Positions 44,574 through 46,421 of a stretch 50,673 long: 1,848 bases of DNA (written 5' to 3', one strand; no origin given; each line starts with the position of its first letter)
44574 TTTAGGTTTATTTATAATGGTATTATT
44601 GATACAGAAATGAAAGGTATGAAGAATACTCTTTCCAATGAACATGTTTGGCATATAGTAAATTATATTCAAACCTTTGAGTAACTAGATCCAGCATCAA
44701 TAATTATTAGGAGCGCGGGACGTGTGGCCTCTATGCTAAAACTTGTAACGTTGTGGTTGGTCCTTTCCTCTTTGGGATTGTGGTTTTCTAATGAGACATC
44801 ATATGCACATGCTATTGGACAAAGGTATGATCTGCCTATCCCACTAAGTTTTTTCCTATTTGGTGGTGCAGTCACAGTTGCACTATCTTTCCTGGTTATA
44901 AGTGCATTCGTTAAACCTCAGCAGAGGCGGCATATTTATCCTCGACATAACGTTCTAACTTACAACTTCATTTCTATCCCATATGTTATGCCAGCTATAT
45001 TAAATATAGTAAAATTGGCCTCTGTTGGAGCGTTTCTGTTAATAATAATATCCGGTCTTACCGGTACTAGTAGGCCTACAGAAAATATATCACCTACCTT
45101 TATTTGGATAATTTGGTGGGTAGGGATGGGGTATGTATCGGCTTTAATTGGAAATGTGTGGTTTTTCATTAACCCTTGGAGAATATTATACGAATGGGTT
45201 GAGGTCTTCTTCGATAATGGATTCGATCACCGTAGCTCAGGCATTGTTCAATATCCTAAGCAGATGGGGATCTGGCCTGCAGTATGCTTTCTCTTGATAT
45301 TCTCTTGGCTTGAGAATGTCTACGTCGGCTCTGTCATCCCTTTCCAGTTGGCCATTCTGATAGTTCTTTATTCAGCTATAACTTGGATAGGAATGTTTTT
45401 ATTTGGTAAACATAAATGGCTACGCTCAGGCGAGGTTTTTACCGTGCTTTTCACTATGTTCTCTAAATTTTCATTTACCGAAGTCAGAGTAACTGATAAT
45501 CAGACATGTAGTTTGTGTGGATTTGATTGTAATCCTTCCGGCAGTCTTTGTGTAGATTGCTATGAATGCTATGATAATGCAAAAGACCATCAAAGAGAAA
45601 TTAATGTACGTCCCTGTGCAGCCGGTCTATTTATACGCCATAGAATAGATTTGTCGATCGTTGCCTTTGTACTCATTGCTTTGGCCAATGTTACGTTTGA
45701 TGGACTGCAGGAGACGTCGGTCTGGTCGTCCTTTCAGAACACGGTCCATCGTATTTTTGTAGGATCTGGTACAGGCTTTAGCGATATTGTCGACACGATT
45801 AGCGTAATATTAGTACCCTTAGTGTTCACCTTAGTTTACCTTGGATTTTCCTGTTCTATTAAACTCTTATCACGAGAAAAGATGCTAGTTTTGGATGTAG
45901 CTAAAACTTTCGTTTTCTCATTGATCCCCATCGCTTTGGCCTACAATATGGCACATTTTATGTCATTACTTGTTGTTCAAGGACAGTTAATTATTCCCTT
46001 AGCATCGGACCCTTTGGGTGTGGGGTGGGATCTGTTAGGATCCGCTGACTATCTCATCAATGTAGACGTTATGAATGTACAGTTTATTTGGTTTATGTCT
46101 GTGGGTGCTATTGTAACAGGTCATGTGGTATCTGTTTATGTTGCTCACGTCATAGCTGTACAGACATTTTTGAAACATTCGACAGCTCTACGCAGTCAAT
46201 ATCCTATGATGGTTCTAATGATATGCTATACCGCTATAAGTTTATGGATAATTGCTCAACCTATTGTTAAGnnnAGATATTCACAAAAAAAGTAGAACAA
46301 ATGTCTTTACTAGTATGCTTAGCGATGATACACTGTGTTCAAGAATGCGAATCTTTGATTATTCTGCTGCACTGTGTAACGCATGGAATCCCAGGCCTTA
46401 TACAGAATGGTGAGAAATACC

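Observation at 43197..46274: Uncharacterised envelope cluster: two YtkA/FixH-like domains, a c-type cytochrome and a large membrane protein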

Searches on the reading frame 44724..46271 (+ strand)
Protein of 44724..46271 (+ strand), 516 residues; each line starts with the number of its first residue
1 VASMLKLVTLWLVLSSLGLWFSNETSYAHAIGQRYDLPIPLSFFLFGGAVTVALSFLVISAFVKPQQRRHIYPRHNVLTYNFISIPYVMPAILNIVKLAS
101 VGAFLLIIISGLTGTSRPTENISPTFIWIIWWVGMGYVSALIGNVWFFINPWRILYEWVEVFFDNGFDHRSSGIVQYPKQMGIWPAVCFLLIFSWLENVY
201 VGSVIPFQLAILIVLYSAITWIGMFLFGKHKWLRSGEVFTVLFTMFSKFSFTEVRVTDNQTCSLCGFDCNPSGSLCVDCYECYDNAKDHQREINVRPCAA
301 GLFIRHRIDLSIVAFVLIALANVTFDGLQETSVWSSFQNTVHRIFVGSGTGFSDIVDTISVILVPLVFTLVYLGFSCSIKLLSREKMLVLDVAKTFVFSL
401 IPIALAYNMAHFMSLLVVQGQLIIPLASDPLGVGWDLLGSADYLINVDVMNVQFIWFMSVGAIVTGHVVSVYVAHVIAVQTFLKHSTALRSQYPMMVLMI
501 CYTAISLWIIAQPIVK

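Call 4: search_protein_families(library=pfam, proteins=[window:44724-46271:+], max_evalue=1)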
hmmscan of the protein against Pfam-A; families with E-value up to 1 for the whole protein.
window:44724-46271:+ (516 aa): 0 families

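Call 6: search_protein_families(library=ncbifam, proteins=[window:44724-46271:+], max_evalue=1)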
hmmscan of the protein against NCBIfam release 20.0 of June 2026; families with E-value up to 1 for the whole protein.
window:44724-46271:+ (516 aa): 0 families

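Call 7: find_homologous_proteins(query=window:44724-46271:+)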
Query window:44724-46271:+ (516 aa): 2100 proteins with E <= 0.001 among 8000 candidates; the best 120 are listed.
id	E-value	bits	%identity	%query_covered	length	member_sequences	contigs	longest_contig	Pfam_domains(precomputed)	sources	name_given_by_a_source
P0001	0.0e+0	1127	97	100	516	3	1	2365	-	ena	-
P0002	0.0e+0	1018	88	100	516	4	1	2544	-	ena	-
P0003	2.3e-248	843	87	83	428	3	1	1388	-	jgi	-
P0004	2.8e-182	625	55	95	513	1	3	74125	-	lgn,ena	-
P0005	6.6e-181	621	54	100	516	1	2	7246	-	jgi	jgi:hypothetical protein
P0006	1.7e-180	619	54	95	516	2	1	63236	-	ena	-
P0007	4.1e-178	612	54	95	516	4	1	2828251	-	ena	-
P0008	4.4e-178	611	54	96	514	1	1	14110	-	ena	-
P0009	5.8e-177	608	54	95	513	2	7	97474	-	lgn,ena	-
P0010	7.1e-176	604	55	95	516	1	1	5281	-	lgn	-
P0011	8.3e-176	604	51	99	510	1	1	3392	-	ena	-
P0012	1.0e-174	600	53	96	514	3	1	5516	-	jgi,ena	jgi:hypothetical protein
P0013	2.8e-174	599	51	99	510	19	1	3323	-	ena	-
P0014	3.0e-174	599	51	100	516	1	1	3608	-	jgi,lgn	jgi:hypothetical protein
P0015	3.0e-174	599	53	96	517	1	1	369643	-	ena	-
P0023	4.9e-173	595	51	97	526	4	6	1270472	-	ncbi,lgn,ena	-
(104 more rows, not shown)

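Call 8: find_encoding_contigs(protein=P0001, flank=5000)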
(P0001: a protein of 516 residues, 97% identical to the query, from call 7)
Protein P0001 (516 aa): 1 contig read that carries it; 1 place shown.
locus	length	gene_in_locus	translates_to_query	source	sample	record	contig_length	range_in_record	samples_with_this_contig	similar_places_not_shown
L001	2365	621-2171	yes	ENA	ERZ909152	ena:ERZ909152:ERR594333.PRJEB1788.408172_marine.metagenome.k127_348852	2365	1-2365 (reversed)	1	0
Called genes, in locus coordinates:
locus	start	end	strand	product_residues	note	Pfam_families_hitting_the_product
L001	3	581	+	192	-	?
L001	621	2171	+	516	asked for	-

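Call 9: find_encoding_contigs(protein=P0002, flank=5000)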
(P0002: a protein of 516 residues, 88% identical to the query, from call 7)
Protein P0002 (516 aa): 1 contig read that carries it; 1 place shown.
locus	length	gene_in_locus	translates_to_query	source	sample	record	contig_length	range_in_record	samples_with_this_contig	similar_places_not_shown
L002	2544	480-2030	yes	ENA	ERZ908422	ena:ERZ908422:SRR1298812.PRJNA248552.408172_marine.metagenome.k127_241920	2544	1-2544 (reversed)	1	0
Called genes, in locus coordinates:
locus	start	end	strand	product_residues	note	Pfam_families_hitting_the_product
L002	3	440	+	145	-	?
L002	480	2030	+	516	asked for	-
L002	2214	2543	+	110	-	?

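Call 10: find_encoding_contigs(protein=P0004, flank=6000)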
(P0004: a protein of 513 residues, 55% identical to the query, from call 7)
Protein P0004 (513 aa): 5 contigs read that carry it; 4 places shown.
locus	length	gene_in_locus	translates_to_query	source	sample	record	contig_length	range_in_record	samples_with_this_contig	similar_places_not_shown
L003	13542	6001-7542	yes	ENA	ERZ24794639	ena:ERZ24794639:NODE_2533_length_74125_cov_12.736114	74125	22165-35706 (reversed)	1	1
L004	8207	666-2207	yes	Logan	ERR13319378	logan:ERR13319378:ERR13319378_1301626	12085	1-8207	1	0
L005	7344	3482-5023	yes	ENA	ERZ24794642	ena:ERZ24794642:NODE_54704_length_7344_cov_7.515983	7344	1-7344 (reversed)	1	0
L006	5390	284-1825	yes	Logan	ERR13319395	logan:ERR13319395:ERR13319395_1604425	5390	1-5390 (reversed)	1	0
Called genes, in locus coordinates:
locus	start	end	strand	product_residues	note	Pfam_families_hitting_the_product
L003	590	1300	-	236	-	PF01138:RNase_PH, PF03725:RNase_PH_C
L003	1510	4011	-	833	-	PF13567:DUF4131, PF03772:Competence, PF00753:Lactamase_B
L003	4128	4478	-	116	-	-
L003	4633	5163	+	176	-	-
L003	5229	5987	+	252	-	PF13473:Cupredoxin_1 (faint)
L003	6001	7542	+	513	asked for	-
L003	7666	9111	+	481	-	PF13522:GATase_6, PF13537:GATase_7, PF00156:Pribosyltran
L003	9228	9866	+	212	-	PF00551:Formyl_trans_N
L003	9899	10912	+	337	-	PF00586:AIRS, PF02769:AIRS_C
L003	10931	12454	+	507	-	PF02142:MGS, PF01808:AICARFT_IMPCHas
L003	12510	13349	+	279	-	PF00535:Glycos_transf_2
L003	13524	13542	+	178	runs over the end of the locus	PF00857:Isochorismatase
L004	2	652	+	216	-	?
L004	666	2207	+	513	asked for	-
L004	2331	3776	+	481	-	PF13522:GATase_6, PF13537:GATase_7, PF00156:Pribosyltran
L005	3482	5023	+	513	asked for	-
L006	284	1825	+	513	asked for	-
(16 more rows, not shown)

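Call 13: find_encoding_contigs(protein=P0007, flank=6000, max_places=2)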
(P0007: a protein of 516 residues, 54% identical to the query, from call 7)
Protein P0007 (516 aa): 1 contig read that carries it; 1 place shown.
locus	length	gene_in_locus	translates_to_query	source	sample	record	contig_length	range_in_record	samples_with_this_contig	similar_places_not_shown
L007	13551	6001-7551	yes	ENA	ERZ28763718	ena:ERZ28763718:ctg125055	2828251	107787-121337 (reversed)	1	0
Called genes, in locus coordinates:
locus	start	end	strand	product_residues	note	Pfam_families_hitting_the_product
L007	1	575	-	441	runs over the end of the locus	PF13701:DDE_Tnp_1_4, PF01609:DDE_Tnp_1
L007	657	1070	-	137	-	PF01503:PRA-PH (weak), PF03819:MazG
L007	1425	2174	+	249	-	PF07314:Lit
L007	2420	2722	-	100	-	PF24696:UGSC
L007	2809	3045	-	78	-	PF09723:Zn_ribbon_8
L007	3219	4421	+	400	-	PF00291:PALP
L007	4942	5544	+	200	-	-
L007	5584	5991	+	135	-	PF13473:Cupredoxin_1 (weak)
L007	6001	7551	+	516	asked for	-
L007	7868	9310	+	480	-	PF13522:GATase_6, PF13537:GATase_7, PF00156:Pribosyltran (weak)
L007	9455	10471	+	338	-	PF00586:AIRS, PF02769:AIRS_C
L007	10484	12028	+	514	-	PF02142:MGS, PF01808:AICARFT_IMPCHas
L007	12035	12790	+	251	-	PF00535:Glycos_transf_2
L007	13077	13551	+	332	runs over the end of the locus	PF02749:QRPTase_N, PF01729:QRPTase_C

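Call 14: find_encoding_contigs(protein=P0023, flank=6000, max_places=2)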
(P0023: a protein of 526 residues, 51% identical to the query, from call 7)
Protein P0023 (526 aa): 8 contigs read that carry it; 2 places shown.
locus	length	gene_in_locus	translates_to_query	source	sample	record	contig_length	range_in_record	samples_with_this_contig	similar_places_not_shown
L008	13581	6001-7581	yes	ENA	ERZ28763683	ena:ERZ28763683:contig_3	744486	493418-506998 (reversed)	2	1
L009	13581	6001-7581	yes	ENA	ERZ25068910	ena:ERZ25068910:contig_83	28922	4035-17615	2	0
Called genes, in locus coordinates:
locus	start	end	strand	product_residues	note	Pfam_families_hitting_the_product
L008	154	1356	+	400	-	PF00291:PALP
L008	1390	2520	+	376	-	PF04389:Peptidase_M28, PF01546:Peptidase_M20, PF07687:M20_dimer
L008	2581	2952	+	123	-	PF08450:SGL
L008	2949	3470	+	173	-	PF08450:SGL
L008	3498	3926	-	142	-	PF00254:FKBP_C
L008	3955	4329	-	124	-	PF04075:F420H2_quin_red (weak)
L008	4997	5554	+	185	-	-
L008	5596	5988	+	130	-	-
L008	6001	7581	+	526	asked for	-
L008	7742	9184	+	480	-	PF13522:GATase_6, PF13537:GATase_7, PF00156:Pribosyltran (weak)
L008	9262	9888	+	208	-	PF00551:Formyl_trans_N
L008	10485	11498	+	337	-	PF00586:AIRS, PF02769:AIRS_C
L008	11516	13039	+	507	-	PF02142:MGS, PF01808:AICARFT_IMPCHas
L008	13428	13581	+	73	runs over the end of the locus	PF16277:DUF4926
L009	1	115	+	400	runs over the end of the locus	PF00291:PALP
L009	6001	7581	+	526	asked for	-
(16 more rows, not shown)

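Call 37: predict_structure(alignment_id=A1)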
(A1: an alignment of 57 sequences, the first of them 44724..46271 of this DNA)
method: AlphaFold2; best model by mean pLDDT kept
length: 516 residues; sequences in the alignment: 57
mean_pLDDT: 81.3   pTM: 0.84
mean pLDDT of the five models: 81.3, 79.7, 79.8, 76.9, 76.3
residues with pLDDT >= 90: 142; 70-90: 289; 50-70: 75; < 50: 10
segments of 3 or more residues with pLDDT < 50: 28-31
pLDDT, mean of each block of 10 residues (from residue 1): 63 66 49 59 82 89 68 75 61 89 93 87 82 86 85 92 63 82 94 90 89 95 92 92 90 81 66 65 80 82 77 94 86 84 72 82 92 93 88 91 87 76 81 81 71 80 91 88 82 88 85 62
secondary structure, 60 per line:
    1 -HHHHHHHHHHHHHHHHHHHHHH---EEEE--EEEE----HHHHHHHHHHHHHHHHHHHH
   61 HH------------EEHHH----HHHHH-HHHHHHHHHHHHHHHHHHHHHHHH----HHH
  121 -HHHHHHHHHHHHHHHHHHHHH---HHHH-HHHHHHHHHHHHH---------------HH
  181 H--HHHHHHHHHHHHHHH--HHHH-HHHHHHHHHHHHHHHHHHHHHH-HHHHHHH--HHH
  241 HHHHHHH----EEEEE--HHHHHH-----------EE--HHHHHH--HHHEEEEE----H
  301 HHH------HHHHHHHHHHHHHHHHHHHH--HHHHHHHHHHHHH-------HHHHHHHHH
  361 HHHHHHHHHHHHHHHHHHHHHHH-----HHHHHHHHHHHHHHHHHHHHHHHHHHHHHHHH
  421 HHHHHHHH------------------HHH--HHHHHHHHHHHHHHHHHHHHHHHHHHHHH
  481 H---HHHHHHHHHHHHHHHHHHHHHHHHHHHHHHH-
elements in order: H2-23 E27-30 E33-36 H41-62 H84-88 H90-113 H122-142 H146-149 H151-163 H184-198 H201-204 H206-227 H229-235 H238-247 E252-256 H259-264 H280-285 E291-295 H300-303 H310-329 H332-344 H352-383 H389-428 H452-481 H485-515

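Call 39: search_solved_structures(query=A1, max_evalue=10)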
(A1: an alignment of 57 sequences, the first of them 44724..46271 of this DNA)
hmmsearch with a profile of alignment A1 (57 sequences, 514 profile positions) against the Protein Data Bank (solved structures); distinct sequences matched with E-value up to 10: 9.
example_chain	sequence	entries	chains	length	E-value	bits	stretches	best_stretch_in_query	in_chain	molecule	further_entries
9nri_Be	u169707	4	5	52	0.61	11.7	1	243-276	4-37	Large ribosomal subunit protein eL40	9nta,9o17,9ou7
9znf_Ab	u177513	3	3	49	1.1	10.9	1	243-276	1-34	Large ribosomal subunit protein eL40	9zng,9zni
9h4g_A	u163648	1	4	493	1.1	10.8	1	344-423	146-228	Trans-aconitate decarboxylase 1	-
9h4h_A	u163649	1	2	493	1.2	10.7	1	344-423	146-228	Trans-aconitate decarboxylase 1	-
9h3i_D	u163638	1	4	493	1.2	10.7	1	344-423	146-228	Trans-aconitate decarboxylase 1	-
9h4e_B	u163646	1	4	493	1.2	10.7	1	344-423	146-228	Trans-aconitate decarboxylase 1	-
9xb2_A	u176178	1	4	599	1.6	10.3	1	344-423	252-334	Ubiquitin-like protein SMT3,Trans-aconitate decarboxylase 1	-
9sra_Bg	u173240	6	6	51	3.1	9.3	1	243-276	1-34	Large ribosomal subunit protein eL40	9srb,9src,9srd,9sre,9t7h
4v6u_Bg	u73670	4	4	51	3.2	9.3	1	243-276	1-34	50S ribosomal protein L40e | Large ribosomal subunit protein eL40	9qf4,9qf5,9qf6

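Call 41: fold_search(model_id=the predicted structure, library=pdb)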
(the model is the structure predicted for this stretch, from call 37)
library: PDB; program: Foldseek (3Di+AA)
matches with E <= 10: 169; with E <= 0.001: 0
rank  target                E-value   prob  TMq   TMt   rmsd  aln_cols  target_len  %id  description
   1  5yck                  1.8e-01  0.08  0.10  0.11  26.3       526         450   14  Crystal structure of a MATE family protein derived from Camelina sativa at 2.3 angstrom (released 2017-09-27)
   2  6nc9                  2.4e-01  0.08  0.11  0.11  24.1       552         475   12  Lipid II flippase MurJ, outward-facing conformation (released 2019-04-17)
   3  9sob_E                3.6e-01  0.08  0.13  0.13  25.6       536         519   12  Structural Model of the Nuclear Pore Complex in Arabidopsis thaliana (released 2025-11-05)
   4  2nww_A                3.7e-01  0.05  0.10  0.11  25.9       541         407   13  Crystal structure of GltPh in complex with TBOA (released 2007-02-27)
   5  9oli_A                4.6e-01  0.07  0.12  0.12  25.2       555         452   10  Crystal structure of the melibiose-bound melibiose transporter (released 2026-02-04)
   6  8xw0_A                6.8e-01  0.04  0.11  0.09  30.4       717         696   10  Cryo-EM structure of OSCA3.1-GDN state (released 2024-04-10)
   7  2nwl_A                7.4e-01  0.04  0.09  0.11  27.3       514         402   13  Crystal structure of GltPh in complex with L-Asp (released 2007-02-27)
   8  9pc9                  8.8e-01  0.05  0.11  0.13  25.6       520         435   10  Structure of Synaptic Vesicle Protein 2A Bound to UCB7361 (released 2025-09-10)
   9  8ga0_B                1.0e+00  0.05  0.11  0.13  25.5       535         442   11  CLC-ec1 E202Y at pH 4.5 100mM Cl Turn (released 2024-02-07)
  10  8tgk_A                1.1e+00  0.04  0.10  0.12  25.6       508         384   10  VMAT1 dimer with histamine and reserpine (released 2024-03-20)
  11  7rcp_A                1.1e+00  0.04  0.10  0.11  27.4       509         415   12  GltPh mutant (S279E/D405N) in complex with aspartate and sodium ions (released 2022-04-20)
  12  7ugv                  1.4e+00  0.04  0.11  0.13  23.8       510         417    9  Asp-bound GltPh RSMR mutant in IFS-A2 state (released 2023-03-29)
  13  8xsm                  1.4e+00  0.04  0.10  0.13  24.0       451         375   12  transporter (released 2025-01-15)
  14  7rp5_A                1.4e+00  0.04  0.11  0.12  26.8       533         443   11  CLC-ec1 at pH 4.5 100mM Cl Turn (released 2022-11-16)
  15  6drz                  1.5e+00  0.03  0.10  0.12  27.3       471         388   10  Structural Determinants of Activation and Biased Agonism at the 5-HT2B Receptor (released 2018-08-29)
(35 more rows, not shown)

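Call 42: find_related_loci(query=A1, collection=genome_contigs, flank=6000)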
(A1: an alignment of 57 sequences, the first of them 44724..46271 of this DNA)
Query A1 (516 aa) in genome_contigs; peptide patterns used: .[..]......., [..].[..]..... (x = any residue, [..] = any of these).
599 stretches matched a pattern (row limit reached: there are more); 548 encode a relative of the query (tblastn E <= 1e-3); the best 80 are kept; 80 distinct loci.
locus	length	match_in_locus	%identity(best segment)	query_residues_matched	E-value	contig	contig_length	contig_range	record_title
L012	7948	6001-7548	88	1-516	0e+0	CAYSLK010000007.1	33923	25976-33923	MAG TPA_asm: uncultured Dehalococcoidia bacterium isolate SRP092796_co2_647 genome assembly, contig: k141_7628179, whole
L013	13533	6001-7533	51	14-516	2e-179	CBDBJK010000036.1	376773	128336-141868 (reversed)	MAG: Dehalococcoidia bacterium isolate faae4e5b-80d9-4cfe-9cbd-97dc395bf251 genome assembly, contig: contig_36, whole ge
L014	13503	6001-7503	53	14-516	2e-177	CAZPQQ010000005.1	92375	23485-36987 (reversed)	MAG TPA_asm: uncultured Dehalococcoidia bacterium isolate SRP308112_co1_348 genome assembly, contig: NODE_147_length_923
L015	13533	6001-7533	52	4-515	4e-177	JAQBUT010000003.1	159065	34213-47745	MAG: Chloroflexota bacterium isolate casp150-mb.159 NODE_133_length_159065_cov_0.456903, whole genome shotgun sequence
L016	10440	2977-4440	52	26-515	3e-176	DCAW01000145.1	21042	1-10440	MAG TPA_asm: Dehalococcoidia bacterium UBA1123 UBA1123_contig_10996, whole genome shotgun sequence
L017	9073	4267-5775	51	12-516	1e-175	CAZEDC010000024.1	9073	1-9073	MAG TPA_asm: uncultured Dehalococcoidia bacterium isolate SRP260945_co2_388 genome assembly, contig: k141_5895, whole ge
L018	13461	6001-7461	52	29-515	6e-172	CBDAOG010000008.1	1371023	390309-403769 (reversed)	MAG: Dehalococcoidia bacterium isolate 0aa05121-dee9-464a-b52f-06bcf9350706 genome assembly, contig: contig_8, whole gen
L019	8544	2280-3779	52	26-515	1e-170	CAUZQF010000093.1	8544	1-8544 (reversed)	MAG: Dehalococcoidia bacterium isolate CB9_331.94 genome assembly, contig: Ga0302133_10004300, whole genome shotgun sequ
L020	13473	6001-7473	52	24-516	6e-170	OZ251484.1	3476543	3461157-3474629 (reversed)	MAG: Dehalococcoidia bacterium isolate ef173376-b59c-4e26-81a4-37713676cc5d genome assembly, chromosome: 1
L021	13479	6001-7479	51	17-516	1e-168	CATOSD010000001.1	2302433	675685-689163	MAG: uncultured Dehalococcoidia bacterium isolate 4f5989e1-1bb7-4cc9-858f-0bb28372e22c genome assembly, contig: contig_1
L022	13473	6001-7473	52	27-516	2e-168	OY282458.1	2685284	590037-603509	MAG: uncultured Dehalococcoidia bacterium genome assembly, chromosome: 1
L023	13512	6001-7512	50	6-516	5e-168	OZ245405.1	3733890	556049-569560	MAG: Dehalococcoidia bacterium isolate 4242a2cd-c548-43ce-a6cb-d471f6a5c9d8 genome assembly, chromosome: 1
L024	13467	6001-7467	51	27-515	1e-167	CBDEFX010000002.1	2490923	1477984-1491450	MAG: Dehalococcoidia bacterium isolate bd3fcf20-00e0-4c08-a004-f645cab7dc39 genome assembly, contig: contig_2, whole gen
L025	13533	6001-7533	51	6-516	2e-167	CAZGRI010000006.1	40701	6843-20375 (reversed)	MAG TPA_asm: uncultured Dehalococcoidia bacterium isolate SRP308112_co1_398 genome assembly, contig: NODE_1070_length_40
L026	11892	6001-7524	51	6-516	2e-166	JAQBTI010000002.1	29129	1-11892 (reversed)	MAG: Chloroflexota bacterium isolate casp150-mb.113 NODE_4277_length_29129_cov_0.066311, whole genome shotgun sequence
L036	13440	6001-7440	49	28-515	1e-161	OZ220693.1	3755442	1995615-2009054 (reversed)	MAG: Dehalococcoidia bacterium isolate bb874fd2-ee0c-4288-94b4-44cbacb43f92 genome assembly, chromosome: 1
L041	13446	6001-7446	49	27-516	5e-159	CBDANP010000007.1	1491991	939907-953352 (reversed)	MAG: Dehalococcoidia bacterium isolate b4c8b7c9-9533-4910-ac39-d933c6e21fa7 genome assembly, contig: contig_7, whole gen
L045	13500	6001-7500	48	12-515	6e-158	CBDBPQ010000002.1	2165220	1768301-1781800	MAG: Dehalococcoidia bacterium isolate abcbbb68-f6b9-45fe-872f-470341002cc5 genome assembly, contig: contig_2, whole gen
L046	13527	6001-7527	47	7-515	5e-158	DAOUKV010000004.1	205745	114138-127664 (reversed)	MAG TPA_asm: Dehalococcoidia bacterium isolate S8_362 41349, whole genome shotgun sequence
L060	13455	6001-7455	51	27-516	1e-153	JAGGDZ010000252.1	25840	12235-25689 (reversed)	MAG: Chloroflexota bacterium isolate TM_07 contig_27242, whole genome shotgun sequence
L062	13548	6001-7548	49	4-516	2e-151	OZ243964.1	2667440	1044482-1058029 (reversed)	MAG: Dehalococcoidia bacterium isolate 80dece80-02d0-4e71-89cf-4e35314ec78f genome assembly, chromosome: 1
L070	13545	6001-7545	47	2-516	4e-150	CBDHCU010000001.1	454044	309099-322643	MAG: Dehalococcoidia bacterium isolate 55646556-b4c4-4674-9987-911c49b4817b genome assembly, contig: contig_1, whole gen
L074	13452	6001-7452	51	27-515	2e-149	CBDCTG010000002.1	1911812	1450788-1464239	MAG: Dehalococcoidia bacterium isolate 4ff42160-3ad2-402c-a149-9455d4d66828 genome assembly, contig: contig_2, whole gen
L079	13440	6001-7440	46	28-508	1e-148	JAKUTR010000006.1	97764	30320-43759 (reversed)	MAG: SAR202 cluster bacterium isolate ALOHA_A2.5_112 A2.5-SAR202-11_6, whole genome shotgun sequence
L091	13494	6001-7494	50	27-516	1e-145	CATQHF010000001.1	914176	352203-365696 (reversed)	MAG: uncultured Dehalococcoidia bacterium isolate d4f5feb4-fdfc-4e97-8847-3d8bbc0da2e6 genome assembly, contig: contig_1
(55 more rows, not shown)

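Call 49: search_protein_families(library=pfam, alignment_id=A1, max_evalue=5)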
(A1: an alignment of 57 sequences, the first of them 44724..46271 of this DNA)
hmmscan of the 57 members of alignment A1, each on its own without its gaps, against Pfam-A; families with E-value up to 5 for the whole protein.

A. member 1, window:44724-46271:+ (516 aa): 0 families

B. families by the number of members that match (of 57 scanned): 19 families
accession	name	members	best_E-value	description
PF23930.1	DUF7268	3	0.0047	Family of unknown function (DUF7268)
PF10731.15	Anophelin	2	0.089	Thrombin inhibitor from mosquito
PF21629.2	Bleomycin_resist_prot_dom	1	0.00018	Bleomycin resistance protein domain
PF14015.11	DUF4231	1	0.043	Protein of unknown function (DUF4231)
PF16015.10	Promethin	1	0.045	Promethin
PF02207.25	zf-UBR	1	0.07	Putative zinc finger in N-recognin (UBR box)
PF13071.11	DUF3935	1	0.071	Protein of unknown function (DUF3935)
PF15194.11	TMEM191C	1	0.12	TMEM191C family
PF04956.18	TrbC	1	0.13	TrbC/VIRB2 pilin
PF03604.18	Zn_ribbon_RPAB4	1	0.13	DNA directed RNA polymerase, 7 kDa subunit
PF04334.17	DUF478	1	0.23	Protein of unknown function (DUF478)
PF02008.25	zf-CXXC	1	0.38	CXXC zinc finger domain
PF00709.27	Adenylsucc_synt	1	0.41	Adenylosuccinate synthetase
PF10183.14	ESSS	1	0.45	ESSS subunit of NADH:ubiquinone oxidoreductase (complex I)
PF12393.13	Dr_adhesin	1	0.46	Dr family adhesin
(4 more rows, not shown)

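Call 50: search_protein_families(library=pfam, proteins=[L012:1102-1503:+, L012:1536-2123:+, L012:2154-3194:+, L012:3270-3719:+, L012:3676-5958:+, L003:5229-5984:+, L007:5569-5988:+], max_evalue=0.1)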
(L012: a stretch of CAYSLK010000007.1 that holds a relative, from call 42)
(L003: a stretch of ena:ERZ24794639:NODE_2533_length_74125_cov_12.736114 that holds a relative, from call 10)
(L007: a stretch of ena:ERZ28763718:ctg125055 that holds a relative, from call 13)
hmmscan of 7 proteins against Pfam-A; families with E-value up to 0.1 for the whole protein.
L012:1102-1503:+ (134 aa): 0 families

L012:1536-2123:+ (196 aa): 0 families

L012:2154-3194:+ (347 aa): 2 families
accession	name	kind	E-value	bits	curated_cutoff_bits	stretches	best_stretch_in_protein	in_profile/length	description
PF01925.25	TauE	-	0.026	14.6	32.6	0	311-343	124-156/237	Sulfite exporter TauE/SafE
PF13473.12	Cupredoxin_1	-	0.039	14.4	27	1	133-196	14-80/104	Cupredoxin-like domain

L012:3270-3719:+ (150 aa): 2 families
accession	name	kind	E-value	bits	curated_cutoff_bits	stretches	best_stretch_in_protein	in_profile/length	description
PF00034.26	Cytochrom_C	-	6.6e-11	43.8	21.3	1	58-149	1-89/90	Cytochrome c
PF13442.11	Cytochrome_CBB3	-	0.00014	22.6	27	1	59-146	4-68/68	Cytochrome C oxidase, cbb3-type, subunit III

L012:3676-5958:+ (761 aa): 4 families
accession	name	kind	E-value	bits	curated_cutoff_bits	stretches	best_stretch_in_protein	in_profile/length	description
PF05425.18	CopD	-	1.7e-18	67.4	32.1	1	365-461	3-104/105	Copper resistance protein D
PF04234.18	CopC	-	1.1e-17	65.2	23.3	1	41-137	1-92/92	CopC domain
PF13442.11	Cytochrome_CBB3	-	1.1e-12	48.5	27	1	677-757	3-68/68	Cytochrome C oxidase, cbb3-type, subunit III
PF00034.26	Cytochrom_C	-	9.3e-09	36.9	21.3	1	678-759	2-88/90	Cytochrome c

L003:5229-5984:+ (252 aa): 5 families
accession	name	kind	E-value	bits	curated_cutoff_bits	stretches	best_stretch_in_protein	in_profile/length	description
PF13473.12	Cupredoxin_1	-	6.8e-09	36.1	27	1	16-106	2-92/104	Cupredoxin-like domain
PF07731.20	Cu-oxidase_2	-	0.0014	18.8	20.4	0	43-80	24-64/137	Multicopper oxidase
PF00127.26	Copper-bind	-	0.034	15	21.2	0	187-207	13-33/99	Copper binding proteins, plastocyanin/azurin family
PF07732.21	Cu-oxidase_3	-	0.081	13.4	21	0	51-91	27-70/119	Multicopper oxidase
PF12324.14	HTH_15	-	0.09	13.4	27.2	0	68-101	14-47/74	Helix-turn-helix domain of alkylmercury lyase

L007:5569-5988:+ (140 aa): 4 families
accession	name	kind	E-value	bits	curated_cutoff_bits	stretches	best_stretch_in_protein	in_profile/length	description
PF13473.12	Cupredoxin_1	-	1.5e-05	25.4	27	1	38-110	17-91/104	Cupredoxin-like domain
PF07731.20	Cu-oxidase_2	-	0.00027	21.1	20.4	1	47-85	24-64/137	Multicopper oxidase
PF07732.21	Cu-oxidase_3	-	0.0095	16.4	21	1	57-101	28-77/119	Multicopper oxidase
PF21683.3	GpP-like_1st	-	0.089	13.2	27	0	39-73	27-58/85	Mu phage baseplate assembly protein GpP-like, N-terminal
